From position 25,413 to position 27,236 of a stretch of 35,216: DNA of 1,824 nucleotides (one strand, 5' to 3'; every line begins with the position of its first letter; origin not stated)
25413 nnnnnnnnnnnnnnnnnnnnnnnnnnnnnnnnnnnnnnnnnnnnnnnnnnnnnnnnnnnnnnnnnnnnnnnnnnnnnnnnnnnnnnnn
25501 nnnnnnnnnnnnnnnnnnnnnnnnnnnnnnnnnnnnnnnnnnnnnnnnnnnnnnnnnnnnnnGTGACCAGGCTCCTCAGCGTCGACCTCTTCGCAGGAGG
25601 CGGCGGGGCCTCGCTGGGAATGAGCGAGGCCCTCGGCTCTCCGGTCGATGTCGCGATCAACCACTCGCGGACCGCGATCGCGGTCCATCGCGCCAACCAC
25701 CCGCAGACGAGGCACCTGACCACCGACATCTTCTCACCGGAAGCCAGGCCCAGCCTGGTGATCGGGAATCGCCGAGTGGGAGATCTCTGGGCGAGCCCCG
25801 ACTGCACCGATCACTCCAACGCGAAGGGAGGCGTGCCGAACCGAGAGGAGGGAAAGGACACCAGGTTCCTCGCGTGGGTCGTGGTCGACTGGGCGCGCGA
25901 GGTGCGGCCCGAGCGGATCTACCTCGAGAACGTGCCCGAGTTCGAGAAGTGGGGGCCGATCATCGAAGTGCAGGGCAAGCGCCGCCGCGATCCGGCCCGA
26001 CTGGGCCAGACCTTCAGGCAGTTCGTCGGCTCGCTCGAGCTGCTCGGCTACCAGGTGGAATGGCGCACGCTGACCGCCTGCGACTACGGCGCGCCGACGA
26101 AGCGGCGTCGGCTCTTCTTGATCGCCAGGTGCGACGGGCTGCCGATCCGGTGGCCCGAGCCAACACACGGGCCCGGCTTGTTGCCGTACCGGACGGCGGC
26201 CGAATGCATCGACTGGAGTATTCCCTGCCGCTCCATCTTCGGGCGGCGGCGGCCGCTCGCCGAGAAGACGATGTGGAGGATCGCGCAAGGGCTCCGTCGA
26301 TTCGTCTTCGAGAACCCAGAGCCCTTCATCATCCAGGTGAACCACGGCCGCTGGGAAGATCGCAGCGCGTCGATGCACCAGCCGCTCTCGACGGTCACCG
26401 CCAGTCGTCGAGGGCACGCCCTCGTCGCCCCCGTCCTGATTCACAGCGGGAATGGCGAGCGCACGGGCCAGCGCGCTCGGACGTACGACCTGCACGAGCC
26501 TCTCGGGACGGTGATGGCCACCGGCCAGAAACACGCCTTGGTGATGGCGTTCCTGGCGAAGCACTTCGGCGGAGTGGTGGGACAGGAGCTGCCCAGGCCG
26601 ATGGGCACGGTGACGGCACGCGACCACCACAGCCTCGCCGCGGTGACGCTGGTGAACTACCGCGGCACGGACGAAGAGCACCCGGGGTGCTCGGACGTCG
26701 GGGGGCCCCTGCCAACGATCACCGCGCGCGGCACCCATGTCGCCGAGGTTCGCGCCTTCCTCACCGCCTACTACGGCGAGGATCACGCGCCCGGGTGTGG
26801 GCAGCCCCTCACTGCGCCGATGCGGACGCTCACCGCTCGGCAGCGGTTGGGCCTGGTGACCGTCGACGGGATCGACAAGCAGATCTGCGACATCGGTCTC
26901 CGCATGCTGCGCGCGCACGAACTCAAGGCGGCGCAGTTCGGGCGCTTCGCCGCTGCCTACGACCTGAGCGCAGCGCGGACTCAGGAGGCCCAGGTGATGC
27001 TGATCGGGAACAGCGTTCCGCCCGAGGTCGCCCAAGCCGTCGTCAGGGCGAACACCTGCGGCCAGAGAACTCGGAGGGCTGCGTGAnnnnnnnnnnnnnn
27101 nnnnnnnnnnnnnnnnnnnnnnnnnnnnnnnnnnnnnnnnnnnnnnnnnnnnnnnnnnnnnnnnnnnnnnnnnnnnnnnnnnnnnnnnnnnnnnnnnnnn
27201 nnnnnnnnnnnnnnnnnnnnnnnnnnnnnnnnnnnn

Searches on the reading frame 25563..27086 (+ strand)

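Call 22: search_protein_families(library=pfam, proteins=[window:25563-27086:+], max_evalue=0.001)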
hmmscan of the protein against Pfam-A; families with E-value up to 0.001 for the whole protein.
window:25563-27086:+ (507 aa): 1 family
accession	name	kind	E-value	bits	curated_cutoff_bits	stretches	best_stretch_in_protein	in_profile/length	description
PF00145.23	DNA_methylase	-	6.2e-22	78.9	22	1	7-191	4-163/324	C-5 cytosine-specific DNA methylase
